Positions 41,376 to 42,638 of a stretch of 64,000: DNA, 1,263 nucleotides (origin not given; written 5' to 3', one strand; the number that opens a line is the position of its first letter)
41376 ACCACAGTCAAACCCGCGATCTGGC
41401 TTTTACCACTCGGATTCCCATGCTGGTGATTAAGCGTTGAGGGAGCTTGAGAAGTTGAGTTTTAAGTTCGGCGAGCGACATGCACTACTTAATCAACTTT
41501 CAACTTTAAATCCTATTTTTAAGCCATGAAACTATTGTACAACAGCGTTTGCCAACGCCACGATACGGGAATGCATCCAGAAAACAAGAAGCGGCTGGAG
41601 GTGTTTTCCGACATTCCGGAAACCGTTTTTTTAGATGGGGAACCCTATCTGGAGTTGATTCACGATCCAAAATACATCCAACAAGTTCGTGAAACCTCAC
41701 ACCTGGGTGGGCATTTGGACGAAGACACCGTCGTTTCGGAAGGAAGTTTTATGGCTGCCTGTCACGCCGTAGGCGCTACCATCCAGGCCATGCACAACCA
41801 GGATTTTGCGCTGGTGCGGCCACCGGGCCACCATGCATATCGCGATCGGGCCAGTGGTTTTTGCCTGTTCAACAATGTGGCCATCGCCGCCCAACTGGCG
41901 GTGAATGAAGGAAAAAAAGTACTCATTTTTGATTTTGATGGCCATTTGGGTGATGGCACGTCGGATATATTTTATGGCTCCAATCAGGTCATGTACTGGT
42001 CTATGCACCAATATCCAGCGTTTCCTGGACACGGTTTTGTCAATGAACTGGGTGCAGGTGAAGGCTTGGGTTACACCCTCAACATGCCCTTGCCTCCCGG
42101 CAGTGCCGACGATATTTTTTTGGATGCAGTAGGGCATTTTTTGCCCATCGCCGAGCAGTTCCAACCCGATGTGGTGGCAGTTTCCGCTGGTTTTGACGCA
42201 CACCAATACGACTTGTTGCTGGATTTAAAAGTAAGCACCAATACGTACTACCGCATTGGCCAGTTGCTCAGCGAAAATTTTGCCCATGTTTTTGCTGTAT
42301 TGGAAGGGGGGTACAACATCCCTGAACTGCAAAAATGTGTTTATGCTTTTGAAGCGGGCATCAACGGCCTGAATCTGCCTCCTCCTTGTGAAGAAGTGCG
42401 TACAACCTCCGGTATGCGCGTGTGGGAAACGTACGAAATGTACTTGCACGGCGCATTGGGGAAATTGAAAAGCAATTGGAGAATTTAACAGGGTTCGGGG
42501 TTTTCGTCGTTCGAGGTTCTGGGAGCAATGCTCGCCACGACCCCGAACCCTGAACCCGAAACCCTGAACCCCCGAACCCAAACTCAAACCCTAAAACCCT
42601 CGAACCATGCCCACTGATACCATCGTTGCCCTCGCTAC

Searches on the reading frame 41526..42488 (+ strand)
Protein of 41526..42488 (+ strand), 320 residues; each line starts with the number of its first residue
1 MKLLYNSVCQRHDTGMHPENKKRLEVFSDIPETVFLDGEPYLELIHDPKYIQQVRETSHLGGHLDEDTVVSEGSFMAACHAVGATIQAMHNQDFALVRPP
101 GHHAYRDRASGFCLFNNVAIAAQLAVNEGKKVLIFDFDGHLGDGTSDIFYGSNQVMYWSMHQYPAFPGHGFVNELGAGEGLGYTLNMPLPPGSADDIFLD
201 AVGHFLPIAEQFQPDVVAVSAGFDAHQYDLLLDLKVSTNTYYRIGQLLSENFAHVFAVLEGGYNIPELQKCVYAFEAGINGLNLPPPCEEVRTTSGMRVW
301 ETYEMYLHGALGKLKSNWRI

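Call 75: find_homologous_proteins(query=window:41526-42488:+, max_evalue=1e-60)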
Query window:41526-42488:+ (320 aa): 1323 proteins with E <= 1e-60 among 8000 candidates; the best 120 are listed.
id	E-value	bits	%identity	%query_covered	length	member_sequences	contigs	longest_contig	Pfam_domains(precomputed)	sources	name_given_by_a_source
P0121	2.2e-193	660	86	100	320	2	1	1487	PF00850.25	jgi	-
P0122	4.2e-193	659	86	100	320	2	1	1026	PF00850.25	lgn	-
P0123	1.0e-192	658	86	100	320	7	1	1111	PF00850.25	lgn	-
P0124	1.5e-192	657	84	100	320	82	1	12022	PF00850.25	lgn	-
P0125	7.2e-190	648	84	100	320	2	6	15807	PF00850.25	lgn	-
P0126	2.4e-181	620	81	100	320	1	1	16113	PF00850.25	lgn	-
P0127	1.1e-166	572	73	100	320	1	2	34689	PF00850.25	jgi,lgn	jgi:acetoin utilization deacetylase AcuC-like enzyme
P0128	2.7e-151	522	69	100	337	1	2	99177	PF00850.25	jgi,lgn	-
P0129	1.5e-150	519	69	100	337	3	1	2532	PF00850.25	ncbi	-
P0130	6.6e-150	517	70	100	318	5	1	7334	PF00850.25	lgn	-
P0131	2.2e-149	515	68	100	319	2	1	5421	PF00850.25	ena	-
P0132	8.3e-148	510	69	100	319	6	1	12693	PF00850.25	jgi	jgi:acetoin utilization deacetylase AcuC-like enzyme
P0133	1.5e-147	509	69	99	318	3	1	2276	PF00850.25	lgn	-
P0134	1.4e-146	506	69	100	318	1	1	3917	PF00850.25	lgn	-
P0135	1.5e-146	506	67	100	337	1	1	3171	PF00850.25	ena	-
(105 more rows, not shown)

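Call 76: find_encoding_contigs(protein=P0125, flank=8000, max_places=2)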
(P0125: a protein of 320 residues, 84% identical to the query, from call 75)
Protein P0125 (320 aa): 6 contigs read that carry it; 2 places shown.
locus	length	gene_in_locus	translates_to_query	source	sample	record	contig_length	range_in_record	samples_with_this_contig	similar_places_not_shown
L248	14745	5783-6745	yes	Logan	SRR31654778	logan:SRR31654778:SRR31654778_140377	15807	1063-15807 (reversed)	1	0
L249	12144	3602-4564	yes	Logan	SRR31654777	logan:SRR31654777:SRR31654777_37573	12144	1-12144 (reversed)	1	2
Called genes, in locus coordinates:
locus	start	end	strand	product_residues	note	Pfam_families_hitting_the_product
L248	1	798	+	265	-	?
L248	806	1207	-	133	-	-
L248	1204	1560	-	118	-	-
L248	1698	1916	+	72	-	PF01381:HTH_3 (weak), PF13443:HTH_26 (weak)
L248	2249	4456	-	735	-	PF00930:DPPIV_N, PF26549:Tricorn_N (faint), PF00326:Peptidase_S9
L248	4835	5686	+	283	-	PF00582:Usp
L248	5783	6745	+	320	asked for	PF00850:Hist_deacetyl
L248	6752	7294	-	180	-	PF02136:NTF2 (weak), PF12680:SnoaL_2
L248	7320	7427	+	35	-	-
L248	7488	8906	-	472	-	-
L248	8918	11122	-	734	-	PF06452:CBM9_1, PF19313:DUF5916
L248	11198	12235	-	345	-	PF12833:HTH_18, PF00165:HTH_AraC (weak)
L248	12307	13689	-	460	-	PF13181:TPR_8 (faint), PF13424:TPR_12 (faint), PF13428:TPR_14 (faint), PF12895:ANAPC3 (faint), PF13432:TPR_16 (faint), PF14559:TPR_19 (faint), PF23914:TPR_CcmH_CycH (faint), PF00515:TPR_1 (weak), +2 more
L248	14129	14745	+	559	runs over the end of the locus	?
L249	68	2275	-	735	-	PF00930:DPPIV_N, PF26549:Tricorn_N (faint), PF00326:Peptidase_S9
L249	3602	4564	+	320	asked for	PF00850:Hist_deacetyl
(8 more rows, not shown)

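Call 77: find_encoding_contigs(protein=P0126, flank=8000, max_places=1)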
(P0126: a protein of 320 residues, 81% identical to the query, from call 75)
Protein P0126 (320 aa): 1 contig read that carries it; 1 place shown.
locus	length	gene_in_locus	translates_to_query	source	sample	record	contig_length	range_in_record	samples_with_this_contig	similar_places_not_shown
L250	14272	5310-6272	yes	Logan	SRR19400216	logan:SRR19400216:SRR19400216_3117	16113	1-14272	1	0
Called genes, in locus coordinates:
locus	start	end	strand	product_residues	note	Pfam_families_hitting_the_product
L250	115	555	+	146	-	-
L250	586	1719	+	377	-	PF13506:Glyco_transf_21, PF00535:Glycos_transf_2, PF10111:Glyco_tranf_2_2, PF13641:Glyco_tranf_2_3, PF13632:Glyco_trans_2_3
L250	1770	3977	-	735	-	PF00930:DPPIV_N, PF26549:Tricorn_N (faint), PF00326:Peptidase_S9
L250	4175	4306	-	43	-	-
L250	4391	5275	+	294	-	PF00582:Usp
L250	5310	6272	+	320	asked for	PF00850:Hist_deacetyl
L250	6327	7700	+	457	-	PF10396:TrmE_N, PF12631:MnmE_helical, PF03193:RsgA_GTPase (faint), PF00009:GTP_EFTU (faint), PF00025:Arf (faint), PF01926:MMR_HSR1, PF02421:FeoB_N, PF16897:MMR_HSR1_Xtn (weak)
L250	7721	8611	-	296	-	PF01073:3Beta_HSD (weak), PF01370:Epimerase (faint), PF05368:NmrA, PF13460:NAD_binding_10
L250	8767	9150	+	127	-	PF03992:ABM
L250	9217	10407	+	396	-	PF07786:HGSNAT_cat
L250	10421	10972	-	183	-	PF14328:DUF4385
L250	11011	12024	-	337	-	PF08240:ADH_N, PF00107:ADH_zinc_N, PF13602:ADH_zinc_N_2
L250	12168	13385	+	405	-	PF08757:CotH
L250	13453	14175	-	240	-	-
